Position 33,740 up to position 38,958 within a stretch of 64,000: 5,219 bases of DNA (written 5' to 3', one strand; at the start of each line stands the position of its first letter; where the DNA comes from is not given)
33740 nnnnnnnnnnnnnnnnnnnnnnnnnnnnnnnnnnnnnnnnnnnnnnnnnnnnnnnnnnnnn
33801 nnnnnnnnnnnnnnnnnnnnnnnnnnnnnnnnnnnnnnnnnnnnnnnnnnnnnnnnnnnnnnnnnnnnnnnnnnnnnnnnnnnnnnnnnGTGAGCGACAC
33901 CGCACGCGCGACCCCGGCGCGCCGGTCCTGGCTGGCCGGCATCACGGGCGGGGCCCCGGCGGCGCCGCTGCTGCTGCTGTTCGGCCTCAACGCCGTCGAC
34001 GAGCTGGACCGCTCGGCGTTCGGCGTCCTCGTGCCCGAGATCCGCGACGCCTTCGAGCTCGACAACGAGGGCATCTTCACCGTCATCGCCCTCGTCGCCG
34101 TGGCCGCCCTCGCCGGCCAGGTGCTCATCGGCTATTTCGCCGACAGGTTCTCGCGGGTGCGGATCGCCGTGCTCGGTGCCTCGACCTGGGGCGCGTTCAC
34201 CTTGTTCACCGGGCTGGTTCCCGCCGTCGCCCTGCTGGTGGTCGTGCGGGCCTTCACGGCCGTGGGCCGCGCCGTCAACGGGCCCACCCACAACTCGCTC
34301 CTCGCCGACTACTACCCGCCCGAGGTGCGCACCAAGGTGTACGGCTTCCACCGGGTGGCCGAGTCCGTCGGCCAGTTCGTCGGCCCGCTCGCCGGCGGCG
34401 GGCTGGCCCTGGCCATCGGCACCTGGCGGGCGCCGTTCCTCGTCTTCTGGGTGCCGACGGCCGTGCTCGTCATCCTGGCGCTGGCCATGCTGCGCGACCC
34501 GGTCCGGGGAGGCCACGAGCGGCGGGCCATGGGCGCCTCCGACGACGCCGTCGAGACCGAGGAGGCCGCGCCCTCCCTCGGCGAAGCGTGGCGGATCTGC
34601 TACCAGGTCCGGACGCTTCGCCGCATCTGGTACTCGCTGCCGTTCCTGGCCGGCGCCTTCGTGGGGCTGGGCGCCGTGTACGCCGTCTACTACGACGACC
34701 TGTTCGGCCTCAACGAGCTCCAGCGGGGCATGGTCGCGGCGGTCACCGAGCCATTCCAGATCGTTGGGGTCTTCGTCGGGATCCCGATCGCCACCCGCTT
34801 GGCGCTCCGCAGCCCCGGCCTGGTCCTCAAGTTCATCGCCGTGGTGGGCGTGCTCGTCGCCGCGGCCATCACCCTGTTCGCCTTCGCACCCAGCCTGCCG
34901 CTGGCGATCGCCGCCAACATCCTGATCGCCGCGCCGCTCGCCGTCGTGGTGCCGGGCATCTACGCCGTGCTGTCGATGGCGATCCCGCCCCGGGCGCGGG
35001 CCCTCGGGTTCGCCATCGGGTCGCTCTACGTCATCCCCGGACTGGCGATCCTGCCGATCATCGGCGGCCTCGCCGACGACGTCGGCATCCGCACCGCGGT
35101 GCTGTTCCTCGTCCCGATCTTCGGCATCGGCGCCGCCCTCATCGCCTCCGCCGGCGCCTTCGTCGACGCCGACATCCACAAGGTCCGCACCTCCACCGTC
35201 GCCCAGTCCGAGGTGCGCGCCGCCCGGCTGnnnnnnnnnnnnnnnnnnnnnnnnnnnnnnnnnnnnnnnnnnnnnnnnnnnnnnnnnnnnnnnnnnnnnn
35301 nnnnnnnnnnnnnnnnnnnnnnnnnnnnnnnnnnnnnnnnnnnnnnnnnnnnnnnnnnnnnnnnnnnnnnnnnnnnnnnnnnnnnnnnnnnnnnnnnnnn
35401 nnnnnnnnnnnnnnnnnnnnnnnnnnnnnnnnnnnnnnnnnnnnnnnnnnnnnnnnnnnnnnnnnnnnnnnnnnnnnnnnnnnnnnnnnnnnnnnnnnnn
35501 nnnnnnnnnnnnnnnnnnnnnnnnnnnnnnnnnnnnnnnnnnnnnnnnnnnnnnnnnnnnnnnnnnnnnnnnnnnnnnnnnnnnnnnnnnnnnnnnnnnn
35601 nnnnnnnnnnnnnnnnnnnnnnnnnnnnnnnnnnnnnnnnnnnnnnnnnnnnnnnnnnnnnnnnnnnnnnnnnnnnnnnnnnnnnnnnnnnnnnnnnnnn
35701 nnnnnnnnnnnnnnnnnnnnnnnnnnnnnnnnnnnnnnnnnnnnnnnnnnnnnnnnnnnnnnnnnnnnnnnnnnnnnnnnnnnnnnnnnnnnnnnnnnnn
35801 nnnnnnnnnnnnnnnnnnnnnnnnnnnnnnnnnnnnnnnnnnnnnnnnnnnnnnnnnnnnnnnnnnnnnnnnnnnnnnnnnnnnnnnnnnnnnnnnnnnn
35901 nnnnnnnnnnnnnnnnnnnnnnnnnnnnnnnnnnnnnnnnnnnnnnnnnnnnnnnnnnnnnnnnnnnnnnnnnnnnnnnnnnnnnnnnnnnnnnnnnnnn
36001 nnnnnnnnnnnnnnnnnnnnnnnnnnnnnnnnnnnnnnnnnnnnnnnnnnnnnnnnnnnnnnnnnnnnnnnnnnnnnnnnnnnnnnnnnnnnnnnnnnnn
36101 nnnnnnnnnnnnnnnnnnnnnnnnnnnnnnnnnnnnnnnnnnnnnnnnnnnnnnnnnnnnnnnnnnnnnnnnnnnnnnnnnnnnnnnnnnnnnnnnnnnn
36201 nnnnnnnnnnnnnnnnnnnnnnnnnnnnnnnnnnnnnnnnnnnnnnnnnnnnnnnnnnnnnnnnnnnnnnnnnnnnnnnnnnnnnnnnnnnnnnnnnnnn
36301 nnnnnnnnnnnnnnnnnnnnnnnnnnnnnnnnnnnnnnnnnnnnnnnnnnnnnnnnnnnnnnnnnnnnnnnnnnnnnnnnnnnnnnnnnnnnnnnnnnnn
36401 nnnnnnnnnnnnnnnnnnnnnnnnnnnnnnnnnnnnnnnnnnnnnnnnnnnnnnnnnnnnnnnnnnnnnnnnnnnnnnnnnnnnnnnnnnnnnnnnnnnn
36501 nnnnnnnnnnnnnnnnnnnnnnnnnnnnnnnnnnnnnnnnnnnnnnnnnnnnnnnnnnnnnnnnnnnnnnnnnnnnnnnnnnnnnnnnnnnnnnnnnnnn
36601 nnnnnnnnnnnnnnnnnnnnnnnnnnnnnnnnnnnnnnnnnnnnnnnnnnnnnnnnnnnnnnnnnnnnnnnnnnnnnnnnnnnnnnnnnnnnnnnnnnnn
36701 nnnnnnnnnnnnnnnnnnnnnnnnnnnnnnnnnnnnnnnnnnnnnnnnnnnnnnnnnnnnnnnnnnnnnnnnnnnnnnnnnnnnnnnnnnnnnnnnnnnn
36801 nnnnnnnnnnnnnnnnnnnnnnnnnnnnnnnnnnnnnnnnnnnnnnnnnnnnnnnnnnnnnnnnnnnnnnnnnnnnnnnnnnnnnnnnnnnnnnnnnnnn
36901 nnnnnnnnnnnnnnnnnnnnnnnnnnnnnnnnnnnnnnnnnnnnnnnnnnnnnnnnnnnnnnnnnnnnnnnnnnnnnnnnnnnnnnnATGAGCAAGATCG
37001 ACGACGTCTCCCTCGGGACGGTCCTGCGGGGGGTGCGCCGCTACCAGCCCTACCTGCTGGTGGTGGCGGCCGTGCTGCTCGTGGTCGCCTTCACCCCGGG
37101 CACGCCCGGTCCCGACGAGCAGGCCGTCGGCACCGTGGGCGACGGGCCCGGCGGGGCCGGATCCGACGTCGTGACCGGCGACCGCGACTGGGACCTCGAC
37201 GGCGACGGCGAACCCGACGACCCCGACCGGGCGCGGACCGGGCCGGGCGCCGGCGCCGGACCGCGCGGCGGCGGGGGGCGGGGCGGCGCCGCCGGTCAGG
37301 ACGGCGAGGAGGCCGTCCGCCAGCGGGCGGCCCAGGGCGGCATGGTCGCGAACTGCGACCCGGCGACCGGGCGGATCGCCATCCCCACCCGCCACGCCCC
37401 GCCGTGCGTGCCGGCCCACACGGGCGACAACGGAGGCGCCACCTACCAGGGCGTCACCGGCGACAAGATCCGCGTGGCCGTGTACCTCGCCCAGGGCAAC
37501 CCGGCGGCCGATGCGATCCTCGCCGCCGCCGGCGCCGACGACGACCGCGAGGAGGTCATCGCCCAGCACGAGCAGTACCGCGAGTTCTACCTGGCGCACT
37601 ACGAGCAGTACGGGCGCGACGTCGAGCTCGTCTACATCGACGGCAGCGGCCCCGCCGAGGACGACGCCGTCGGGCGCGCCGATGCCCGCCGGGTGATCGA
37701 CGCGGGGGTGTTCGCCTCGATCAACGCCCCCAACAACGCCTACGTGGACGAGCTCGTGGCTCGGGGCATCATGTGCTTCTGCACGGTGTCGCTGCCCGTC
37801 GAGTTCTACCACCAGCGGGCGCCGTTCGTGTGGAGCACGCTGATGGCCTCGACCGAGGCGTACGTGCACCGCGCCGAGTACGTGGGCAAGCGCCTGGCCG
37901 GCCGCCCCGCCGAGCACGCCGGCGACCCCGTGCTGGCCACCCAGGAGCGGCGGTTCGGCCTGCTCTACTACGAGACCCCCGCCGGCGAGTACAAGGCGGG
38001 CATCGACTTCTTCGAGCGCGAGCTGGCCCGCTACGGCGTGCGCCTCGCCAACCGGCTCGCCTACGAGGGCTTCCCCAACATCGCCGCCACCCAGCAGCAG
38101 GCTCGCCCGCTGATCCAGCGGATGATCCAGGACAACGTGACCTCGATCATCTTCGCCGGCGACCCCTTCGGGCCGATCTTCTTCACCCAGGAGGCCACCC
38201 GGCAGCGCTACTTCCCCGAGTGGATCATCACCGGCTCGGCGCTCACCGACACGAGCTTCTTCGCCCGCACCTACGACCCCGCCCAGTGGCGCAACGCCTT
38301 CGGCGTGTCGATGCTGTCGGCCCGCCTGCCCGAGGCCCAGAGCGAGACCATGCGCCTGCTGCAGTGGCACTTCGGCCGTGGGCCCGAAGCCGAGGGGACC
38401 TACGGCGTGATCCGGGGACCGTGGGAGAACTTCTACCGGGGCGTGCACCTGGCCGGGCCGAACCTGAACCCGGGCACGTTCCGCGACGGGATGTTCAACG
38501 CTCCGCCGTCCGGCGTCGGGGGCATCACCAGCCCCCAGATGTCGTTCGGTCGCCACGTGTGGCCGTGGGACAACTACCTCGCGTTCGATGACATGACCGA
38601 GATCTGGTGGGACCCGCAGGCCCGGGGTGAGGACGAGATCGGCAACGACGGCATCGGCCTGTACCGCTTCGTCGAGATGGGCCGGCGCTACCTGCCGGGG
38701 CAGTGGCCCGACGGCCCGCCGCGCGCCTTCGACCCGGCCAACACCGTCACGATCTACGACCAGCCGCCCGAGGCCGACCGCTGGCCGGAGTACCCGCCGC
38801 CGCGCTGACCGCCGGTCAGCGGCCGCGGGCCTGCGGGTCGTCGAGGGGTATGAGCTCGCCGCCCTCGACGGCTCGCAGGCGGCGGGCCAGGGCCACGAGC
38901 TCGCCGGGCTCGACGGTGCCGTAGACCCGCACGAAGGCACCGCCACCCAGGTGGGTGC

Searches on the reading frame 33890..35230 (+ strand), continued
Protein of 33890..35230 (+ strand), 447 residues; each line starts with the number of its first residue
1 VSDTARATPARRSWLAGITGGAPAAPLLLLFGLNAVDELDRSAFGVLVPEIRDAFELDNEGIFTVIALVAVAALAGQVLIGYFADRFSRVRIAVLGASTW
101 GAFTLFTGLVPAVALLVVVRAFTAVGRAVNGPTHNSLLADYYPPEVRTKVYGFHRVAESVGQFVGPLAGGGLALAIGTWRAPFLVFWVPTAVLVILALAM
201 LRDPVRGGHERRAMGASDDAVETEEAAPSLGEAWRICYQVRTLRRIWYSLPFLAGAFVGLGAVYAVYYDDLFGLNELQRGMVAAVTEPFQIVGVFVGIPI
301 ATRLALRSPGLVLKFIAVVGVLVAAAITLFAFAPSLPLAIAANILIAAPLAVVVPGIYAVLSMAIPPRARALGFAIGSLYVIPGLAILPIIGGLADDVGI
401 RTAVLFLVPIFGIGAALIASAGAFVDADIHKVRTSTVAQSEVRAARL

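Call 79: search_protein_families(library=ncbifam, proteins=[window:33890-35230:+], max_evalue=0.001)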
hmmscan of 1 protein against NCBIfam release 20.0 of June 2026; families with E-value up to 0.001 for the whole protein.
window:33890-35230:+ (447 aa): 27 families (the best 25 are shown)
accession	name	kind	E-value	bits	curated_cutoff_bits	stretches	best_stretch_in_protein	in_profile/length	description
TIGR00893.1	2A0114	subfamily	2.3e-24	86.1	395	1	39-414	8-391/399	D-galactonate transporter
TIGR00895.1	2A0115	subfamily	4.4e-17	62.1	418.55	1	33-203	25-194/398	aromatic acid/H+ symport family MFS transporter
TIGR00881.1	2A0104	subfamily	1.1e-16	60.8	407.75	1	39-202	9-169/379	phosphoglycerate transporter protein PgtP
TIGR00880.1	2_A_01_02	superfamily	4.4e-15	56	131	1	65-201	3-138/141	multidrug resistance protein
TIGR00711.1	efflux_EmrB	subfamily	1.9e-12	46.7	230.2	1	39-205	16-181/485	DHA2 family efflux MFS transporter permease subunit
NF000031.1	MFS_efflux_LmrA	exception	8.9e-12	44.4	850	1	36-201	42-206/484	lincomycin efflux MFS transporter Lmr(A)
NF008586.0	PRK11551.1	equivalog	3.4e-10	39.5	410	1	27-127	17-117/406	3-(3-hydroxy-phenyl)propionate transporter MhpT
TIGR00710.1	efflux_Bcr_CflA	subfamily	4.1e-10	39.7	200.9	1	26-411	6-371/385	Bcr/CflA family efflux MFS transporter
NF053517.1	HbztTptrPcaK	equivalog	3.5e-09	36.1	770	1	28-201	22-194/437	4-hydroxybenzoate transporter PcaK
NF053813.1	MFS_TcaB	equivalog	7.2e-08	31.6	475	1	30-203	11-183/396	putative multidrug effflux MFS transporter TcaB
NF040895.2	MFS_effux_SdrM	equivalog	8.2e-08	31.8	550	1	40-197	21-175/441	multidrug efflux MFS transporter SdrM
TIGR00891.1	2A0112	subfamily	9.2e-08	31.5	552.9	1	46-197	33-185/405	sialate:H+ symport family MFS transporter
NF053757.1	BclibactTpBcbE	equivalog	1.1e-07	31.1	600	1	49-207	26-188/394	bacillibactin exporter BcbE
TIGR00894.1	2A0114euk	subfamily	2.3e-07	29.7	626.45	1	71-201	87-219/465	Na(+)-dependent inorganic phosphate cotransporter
NF000391.1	EmrB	exception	3.6e-07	29.2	925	1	39-202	25-187/501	multidrug efflux MFS transporter permease subunit EmrB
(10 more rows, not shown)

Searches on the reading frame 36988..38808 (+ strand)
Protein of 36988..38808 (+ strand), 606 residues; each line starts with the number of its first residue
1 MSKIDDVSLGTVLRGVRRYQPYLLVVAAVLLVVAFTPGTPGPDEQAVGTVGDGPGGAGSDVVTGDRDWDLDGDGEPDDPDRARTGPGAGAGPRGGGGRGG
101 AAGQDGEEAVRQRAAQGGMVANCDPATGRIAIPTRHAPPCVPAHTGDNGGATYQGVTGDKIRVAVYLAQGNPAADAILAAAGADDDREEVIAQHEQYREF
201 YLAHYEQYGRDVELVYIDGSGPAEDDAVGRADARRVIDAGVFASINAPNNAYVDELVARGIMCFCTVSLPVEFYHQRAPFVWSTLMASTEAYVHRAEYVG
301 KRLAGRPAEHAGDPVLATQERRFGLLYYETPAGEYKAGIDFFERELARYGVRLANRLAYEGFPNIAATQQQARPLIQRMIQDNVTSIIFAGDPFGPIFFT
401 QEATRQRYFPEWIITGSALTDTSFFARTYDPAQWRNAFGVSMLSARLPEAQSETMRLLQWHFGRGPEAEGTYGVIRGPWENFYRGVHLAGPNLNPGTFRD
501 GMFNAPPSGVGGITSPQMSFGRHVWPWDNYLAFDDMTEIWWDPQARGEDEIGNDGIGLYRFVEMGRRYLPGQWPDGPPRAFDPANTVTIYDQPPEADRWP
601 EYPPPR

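Call 6: search_protein_families(library=pfam, proteins=[window:36988-38808:+], max_evalue=0.01)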
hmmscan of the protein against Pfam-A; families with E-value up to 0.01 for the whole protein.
window:36988-38808:+ (606 aa): 0 families

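Call 7: search_protein_families(library=ncbifam, proteins=[window:36988-38808:+], max_evalue=0.01)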
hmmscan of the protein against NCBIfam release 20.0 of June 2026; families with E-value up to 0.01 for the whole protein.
window:36988-38808:+ (606 aa): 0 families

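Call 16: search_solved_structures(query=window:36988-38805:+, max_evalue=1)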
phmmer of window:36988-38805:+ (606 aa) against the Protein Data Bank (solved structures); distinct sequences matched with E-value up to 1: 0.

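Call 28: find_homologous_proteins(query=window:36988-38805:+, max_evalue=0.00001)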
Query window:36988-38805:+ (606 aa): 560 proteins with E <= 0.00001 among 8000 candidates; the best 120 are listed.
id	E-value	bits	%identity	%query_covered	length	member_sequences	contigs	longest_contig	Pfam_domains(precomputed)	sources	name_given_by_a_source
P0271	0.0e+0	1416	100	100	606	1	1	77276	-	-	-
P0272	7.3e-227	773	57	99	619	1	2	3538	-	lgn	-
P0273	4.8e-223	760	57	99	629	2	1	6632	-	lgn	-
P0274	6.3e-221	753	55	100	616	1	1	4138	-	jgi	jgi:hypothetical protein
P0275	1.4e-219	749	56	100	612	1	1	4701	-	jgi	-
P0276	5.3e-218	744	64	81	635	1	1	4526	-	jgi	jgi:hypothetical protein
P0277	4.0e-214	731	53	100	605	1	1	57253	-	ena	-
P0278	2.9e-213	728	54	100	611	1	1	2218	-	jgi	jgi:hypothetical protein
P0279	9.4e-213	726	54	100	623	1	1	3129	-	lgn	-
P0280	1.0e-212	726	54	100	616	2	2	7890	-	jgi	jgi:hypothetical protein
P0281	3.3e-212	725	57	100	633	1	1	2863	-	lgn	-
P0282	4.1e-209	714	64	80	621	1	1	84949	-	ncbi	-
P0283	7.2e-208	710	52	100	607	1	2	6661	-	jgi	jgi:hypothetical protein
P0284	1.9e-207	709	53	100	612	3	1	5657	-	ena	-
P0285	2.7e-206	705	51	100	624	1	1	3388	-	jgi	jgi:hypothetical protein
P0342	3.1e-177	609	49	97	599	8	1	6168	PF13458.13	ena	-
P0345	5.6e-177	608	49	97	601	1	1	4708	PF13458.13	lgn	-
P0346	9.7e-177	607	53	80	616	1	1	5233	PF13458.13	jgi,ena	-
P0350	1.7e-176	607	45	100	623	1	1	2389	PF13458.13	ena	-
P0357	4.6e-175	602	52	79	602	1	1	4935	PF13458.13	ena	-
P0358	5.3e-175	602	49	97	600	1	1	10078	PF13458.13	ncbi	-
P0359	1.7e-174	600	49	97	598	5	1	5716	PF13458.13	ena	-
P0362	9.6e-174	597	53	80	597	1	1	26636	PF13458.13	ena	-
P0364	1.1e-173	597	49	95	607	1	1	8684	PF13458.13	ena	-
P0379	6.7e-171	588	48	97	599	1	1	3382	PF13458.13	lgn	-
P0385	2.3e-170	586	49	97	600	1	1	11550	PF13458.13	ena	-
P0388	4.5e-170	585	48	97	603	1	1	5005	PF13458.13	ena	-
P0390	5.9e-170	585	46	97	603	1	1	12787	PF13458.13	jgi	jgi:hypothetical protein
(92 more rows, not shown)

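Call 43: predict_structure(alignment_id=A2)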
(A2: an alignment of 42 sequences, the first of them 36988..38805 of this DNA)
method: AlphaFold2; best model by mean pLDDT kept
length: 606 residues; sequences in the alignment: 42
mean_pLDDT: 82.5   pTM: 0.77
mean pLDDT of the five models: 82.5, 82.1, 80.7, 79.3, 79.3
residues with pLDDT >= 90: 390; 70-90: 100; 50-70: 24; < 50: 92
segments of 3 or more residues with pLDDT < 50: 1-8, 36-118
pLDDT, mean of each block of 10 residues (from residue 1): 46 54 68 55 32 29 28 34 27 28 38 44 87 94 86 96 93 77 87 97 94 97 91 97 95 97 89 95 93 96 96 96 95 90 97 96 87 98 97 91 97 80 87 94 90 92 93 93 97 97 96 94 95 95 91 89 96 94 95 91 85
secondary structure, 60 per line:
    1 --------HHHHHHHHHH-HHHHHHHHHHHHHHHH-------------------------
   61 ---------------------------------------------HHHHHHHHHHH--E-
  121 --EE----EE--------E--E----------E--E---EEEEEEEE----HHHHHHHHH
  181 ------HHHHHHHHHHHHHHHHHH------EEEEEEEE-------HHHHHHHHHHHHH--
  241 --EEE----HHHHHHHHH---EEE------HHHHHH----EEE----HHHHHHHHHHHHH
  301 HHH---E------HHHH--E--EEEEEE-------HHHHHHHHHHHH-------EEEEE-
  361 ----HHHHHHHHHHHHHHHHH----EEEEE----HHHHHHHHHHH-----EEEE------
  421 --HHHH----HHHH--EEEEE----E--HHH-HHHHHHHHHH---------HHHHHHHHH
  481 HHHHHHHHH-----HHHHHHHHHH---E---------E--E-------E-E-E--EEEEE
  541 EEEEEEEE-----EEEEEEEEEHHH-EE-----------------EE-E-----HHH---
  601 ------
elements in order: H9-18 H20-35 H106-116 E160-167 H172-180 H187-204 E211-218 H226-238 E243-245 H250-258 E262-264 H271-276 E281-283 H288-303 H314-317 E323-328 H336-347 E355-359 H365-381 E386-390 H395-405 E411-414 H423-426 H431-434 E437-441 H453-462 H472-489 H495-504 E536-548 E554-562

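Call 47: fold_search(model_id=the predicted structure, library=pdb)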
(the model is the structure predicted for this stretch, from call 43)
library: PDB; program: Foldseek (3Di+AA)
matches with E <= 10: 1789; with E <= 0.001: 614
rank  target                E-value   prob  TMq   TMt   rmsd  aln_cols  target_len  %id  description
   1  4evs                  8.2e-14  1.00  0.43  0.66   5.8       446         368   12  Crystal structure of ABC transporter from R. palustris - solute binding protein (RPA0985) in complex with 4-hydroxybenzo (released 2012-05-23)
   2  4eyg_A                9.9e-14  1.00  0.42  0.65   6.7       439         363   11  Crystal structure of solute binding protein of ABC transporter from Rhodopseudomonas palustris BisB5 in complex with v (released 2012-05-30)
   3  4eyg_B                1.0e-13  1.00  0.42  0.65   6.5       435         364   11  Crystal structure of solute binding protein of ABC transporter from Rhodopseudomonas palustris BisB5 in complex with v (released 2012-05-30)
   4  4ey3                  1.6e-13  1.00  0.43  0.67   6.1       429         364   11  Crystal structure of solute binding protein of ABC transporter in complex with p-hydroxybenzoic acid (released 2012-05-30)
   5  4q6b                  1.7e-13  1.00  0.38  0.62   8.2       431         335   14  Crystal Structure of ABC Transporter Substrate-Binding Protein fromDesulfitobacterium hafniense complex with Leu (released 2014-07-02)
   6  4f06                  2.7e-13  1.00  0.43  0.65   6.1       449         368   13  Crystal structure of solute binding protein of ABC transporter from Rhodopseudomonas palustris HaA2 RPB_2270 in complex  (released 2012-08-15)
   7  4mlc                  3.2e-13  1.00  0.38  0.63   7.7       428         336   14  ABC Transporter Substrate-Binding Protein fromDesulfitobacterium hafniense (released 2013-09-18)
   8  4xfk                  4.3e-13  1.00  0.47  0.69   8.6       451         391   12  Crystal structure of Leucine-, Isoleucine-, Valine-, Threonine-, and Alanine-binding protein from Brucella ovis (released 2015-03-11)
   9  7jfn                  7.0e-13  1.00  0.46  0.68   8.5       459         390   10  Crystal Structure of Leucine-, isoleucine-, valine-, threonine-, and alanine-binding protein from Brucella ovis, closed  (released 2020-07-29)
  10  3tx6                  1.1e-12  1.00  0.39  0.61   7.2       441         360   11  The Structure of a putative ABC-transporter periplasmic component from Rhodopseudomonas palustris (released 2011-11-09)
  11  1z15                  1.1e-12  1.00  0.33  0.51   8.2       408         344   12  Crystal structure analysis of periplasmic Leu/Ile/Val-binding protein in superopen form (released 2005-10-04)
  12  8jcu_2                1.6e-12  1.00  0.42  0.34   7.6       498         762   12  Cryo-EM structure of mGlu2-mGlu3 heterodimer in presence of LY341495 (dimerization mode I) (released 2023-06-21)
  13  3uk0                  2.2e-12  1.00  0.39  0.62   7.6       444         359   12  RPD_1889 protein, an extracellular ligand-binding receptor from Rhodopseudomonas palustris. (released 2011-11-23)
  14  4jb0                  2.4e-12  1.00  0.38  0.59   7.6       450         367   12  Rhodopseudomonas palustris (strain CGA009) Rp1789 transport protein (released 2013-04-17)
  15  8jcy_2                2.6e-12  1.00  0.42  0.34   8.0       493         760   12  Cryo-EM structure of mGlu2-mGlu3 heterodimer in presence of LY341495, NAM563, and LY2389575 (dimerization mode I) (released 2023-06-21)
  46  7s6e_B                4.4e-11  1.00  0.40  0.56   7.0       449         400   10  Crystal structure of UrtA from Synechococcus CC9311 in complex with urea and calcium (released 2021-10-13)
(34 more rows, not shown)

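Call 80: search_protein_families(library=pfam, alignment_id=A2, max_evalue=0.01)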
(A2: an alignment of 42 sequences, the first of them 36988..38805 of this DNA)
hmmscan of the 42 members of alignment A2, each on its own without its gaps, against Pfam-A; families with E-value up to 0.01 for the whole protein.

A. member 1, window:36988-38805:+ (606 aa): 0 families

B. families by the number of members that match (of 42 scanned): 2 families
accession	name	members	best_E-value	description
PF13458.12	Peripla_BP_6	8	1.8e-10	Periplasmic binding protein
PF00702.32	Hydrolase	1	0.0057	haloacid dehalogenase-like hydrolase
